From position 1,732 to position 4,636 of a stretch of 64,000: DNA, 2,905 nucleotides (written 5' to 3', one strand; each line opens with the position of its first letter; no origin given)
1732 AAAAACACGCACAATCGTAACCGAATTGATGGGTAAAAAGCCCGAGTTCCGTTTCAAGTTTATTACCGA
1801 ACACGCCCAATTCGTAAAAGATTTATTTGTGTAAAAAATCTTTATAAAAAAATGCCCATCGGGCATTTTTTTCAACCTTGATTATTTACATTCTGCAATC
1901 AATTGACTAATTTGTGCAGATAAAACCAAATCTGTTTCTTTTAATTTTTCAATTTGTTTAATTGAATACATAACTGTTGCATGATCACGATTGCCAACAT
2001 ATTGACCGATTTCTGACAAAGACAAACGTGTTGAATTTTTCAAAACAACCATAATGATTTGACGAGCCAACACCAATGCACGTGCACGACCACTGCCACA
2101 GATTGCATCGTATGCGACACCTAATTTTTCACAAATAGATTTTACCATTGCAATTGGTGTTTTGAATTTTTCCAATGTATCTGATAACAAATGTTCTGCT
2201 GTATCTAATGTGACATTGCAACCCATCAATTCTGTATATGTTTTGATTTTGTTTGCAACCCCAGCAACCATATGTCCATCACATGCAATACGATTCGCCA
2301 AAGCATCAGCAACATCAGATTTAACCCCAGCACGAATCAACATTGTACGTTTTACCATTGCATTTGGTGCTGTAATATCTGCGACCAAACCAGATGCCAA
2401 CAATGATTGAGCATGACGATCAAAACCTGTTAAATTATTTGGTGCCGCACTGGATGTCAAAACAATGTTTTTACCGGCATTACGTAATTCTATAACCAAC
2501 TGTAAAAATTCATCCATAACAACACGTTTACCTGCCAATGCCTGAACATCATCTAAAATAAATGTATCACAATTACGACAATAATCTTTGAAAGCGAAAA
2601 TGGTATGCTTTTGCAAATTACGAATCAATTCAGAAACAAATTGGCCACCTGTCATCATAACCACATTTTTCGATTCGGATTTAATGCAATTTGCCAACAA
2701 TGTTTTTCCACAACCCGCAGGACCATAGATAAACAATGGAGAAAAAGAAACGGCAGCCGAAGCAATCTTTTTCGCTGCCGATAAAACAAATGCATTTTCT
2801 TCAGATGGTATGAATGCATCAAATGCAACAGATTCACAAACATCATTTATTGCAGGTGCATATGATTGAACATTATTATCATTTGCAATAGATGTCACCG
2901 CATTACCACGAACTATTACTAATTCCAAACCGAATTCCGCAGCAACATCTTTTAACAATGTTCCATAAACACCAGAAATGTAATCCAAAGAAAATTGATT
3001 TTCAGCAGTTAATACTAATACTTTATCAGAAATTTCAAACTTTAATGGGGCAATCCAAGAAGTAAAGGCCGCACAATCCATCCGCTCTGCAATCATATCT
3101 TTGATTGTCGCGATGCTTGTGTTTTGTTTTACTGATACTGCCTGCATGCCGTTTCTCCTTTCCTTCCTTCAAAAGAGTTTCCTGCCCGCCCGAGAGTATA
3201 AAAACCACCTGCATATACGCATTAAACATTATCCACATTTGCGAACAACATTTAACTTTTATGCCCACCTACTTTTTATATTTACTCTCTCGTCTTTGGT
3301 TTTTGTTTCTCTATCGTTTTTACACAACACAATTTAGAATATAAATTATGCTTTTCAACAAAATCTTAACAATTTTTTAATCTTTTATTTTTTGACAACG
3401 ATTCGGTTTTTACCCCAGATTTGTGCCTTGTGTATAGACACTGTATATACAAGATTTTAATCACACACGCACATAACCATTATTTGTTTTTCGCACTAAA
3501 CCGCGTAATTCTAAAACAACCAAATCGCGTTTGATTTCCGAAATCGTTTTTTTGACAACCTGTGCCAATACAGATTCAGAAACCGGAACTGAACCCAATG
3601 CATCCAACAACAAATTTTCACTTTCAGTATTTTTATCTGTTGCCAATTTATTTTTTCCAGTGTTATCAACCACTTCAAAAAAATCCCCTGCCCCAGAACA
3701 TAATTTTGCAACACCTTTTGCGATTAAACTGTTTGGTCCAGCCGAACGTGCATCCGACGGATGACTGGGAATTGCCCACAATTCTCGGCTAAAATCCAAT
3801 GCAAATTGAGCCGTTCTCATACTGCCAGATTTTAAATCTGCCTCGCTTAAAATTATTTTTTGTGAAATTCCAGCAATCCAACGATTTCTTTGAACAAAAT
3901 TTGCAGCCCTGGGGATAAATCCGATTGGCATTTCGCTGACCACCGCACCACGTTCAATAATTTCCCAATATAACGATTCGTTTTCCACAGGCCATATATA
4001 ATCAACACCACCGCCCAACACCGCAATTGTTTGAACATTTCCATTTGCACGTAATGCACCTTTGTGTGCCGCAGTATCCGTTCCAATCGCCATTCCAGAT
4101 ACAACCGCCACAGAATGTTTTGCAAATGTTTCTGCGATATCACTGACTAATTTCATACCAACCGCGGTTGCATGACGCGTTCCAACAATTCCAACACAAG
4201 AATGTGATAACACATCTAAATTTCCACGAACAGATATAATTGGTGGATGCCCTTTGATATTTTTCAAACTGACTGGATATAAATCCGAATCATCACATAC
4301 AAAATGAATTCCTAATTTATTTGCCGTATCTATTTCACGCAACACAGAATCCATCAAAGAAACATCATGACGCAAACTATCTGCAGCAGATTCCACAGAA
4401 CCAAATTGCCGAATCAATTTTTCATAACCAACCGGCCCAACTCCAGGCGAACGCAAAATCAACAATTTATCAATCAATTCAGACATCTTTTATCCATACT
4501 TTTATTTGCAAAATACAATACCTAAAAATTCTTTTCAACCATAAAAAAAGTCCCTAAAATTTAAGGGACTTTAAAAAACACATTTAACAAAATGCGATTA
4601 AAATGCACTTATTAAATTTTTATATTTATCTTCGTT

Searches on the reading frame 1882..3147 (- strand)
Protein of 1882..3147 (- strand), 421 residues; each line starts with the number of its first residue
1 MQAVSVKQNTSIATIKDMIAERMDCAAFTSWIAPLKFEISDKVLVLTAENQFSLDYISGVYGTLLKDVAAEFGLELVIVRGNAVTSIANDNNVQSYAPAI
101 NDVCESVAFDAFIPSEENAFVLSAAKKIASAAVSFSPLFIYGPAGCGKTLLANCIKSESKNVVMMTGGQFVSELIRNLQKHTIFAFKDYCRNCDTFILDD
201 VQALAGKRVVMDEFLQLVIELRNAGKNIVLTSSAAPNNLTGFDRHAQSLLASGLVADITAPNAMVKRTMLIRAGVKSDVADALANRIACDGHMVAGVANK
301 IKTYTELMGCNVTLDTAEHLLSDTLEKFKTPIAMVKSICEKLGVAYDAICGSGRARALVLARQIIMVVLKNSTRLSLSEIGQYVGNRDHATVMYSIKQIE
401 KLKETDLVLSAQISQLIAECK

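Call 56: search_protein_families(library=pfam, proteins=[window:1882-3147:-], max_evalue=0.00001)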
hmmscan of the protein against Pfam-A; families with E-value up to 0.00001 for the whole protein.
window:1882-3147:- (421 aa): 4 families
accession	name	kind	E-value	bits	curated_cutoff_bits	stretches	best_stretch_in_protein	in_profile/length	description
PF00308.24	Bac_DnaA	-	2.1e-30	106.5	23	1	107-256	5-161/162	Bacterial DnaA ATPAse domain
PF08299.17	Bac_DnaA_C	-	1.5e-19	70.2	31.5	1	335-399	5-69/69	Bacterial dnaA protein helix-turn-helix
PF00004.35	AAA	-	6.9e-10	39.9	21.2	1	139-238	2-113/131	ATPase family associated with various cellular activities (AAA)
PF11638.13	DnaA_N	-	6.8e-08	32.6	24.6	1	14-70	6-64/65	DnaA N-terminal domain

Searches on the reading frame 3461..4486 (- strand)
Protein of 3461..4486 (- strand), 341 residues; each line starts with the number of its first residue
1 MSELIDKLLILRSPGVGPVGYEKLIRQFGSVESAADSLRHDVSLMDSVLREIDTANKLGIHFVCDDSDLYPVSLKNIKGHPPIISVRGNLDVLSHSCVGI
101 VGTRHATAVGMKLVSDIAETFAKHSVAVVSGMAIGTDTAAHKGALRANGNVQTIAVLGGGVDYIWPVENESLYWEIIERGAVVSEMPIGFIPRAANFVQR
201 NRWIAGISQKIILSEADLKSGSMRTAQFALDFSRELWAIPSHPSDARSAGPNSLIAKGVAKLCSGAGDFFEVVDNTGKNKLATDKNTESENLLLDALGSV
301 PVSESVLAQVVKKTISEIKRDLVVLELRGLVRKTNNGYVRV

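Call 56: search_protein_families(library=pfam, proteins=[window:3461-4486:-], max_evalue=0.00001)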
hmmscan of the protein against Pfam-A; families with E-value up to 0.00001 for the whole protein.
window:3461-4486:- (341 aa): 2 families
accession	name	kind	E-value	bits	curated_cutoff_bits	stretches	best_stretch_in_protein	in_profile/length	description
PF02481.21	DNA_processg_A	-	4.3e-63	212.7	29.6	1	56-262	3-209/212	DNA recombination-mediator protein A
PF21102.3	DprA_N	-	4e-06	26.9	22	1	4-38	4-38/64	DprA-like N-terminal HHH domain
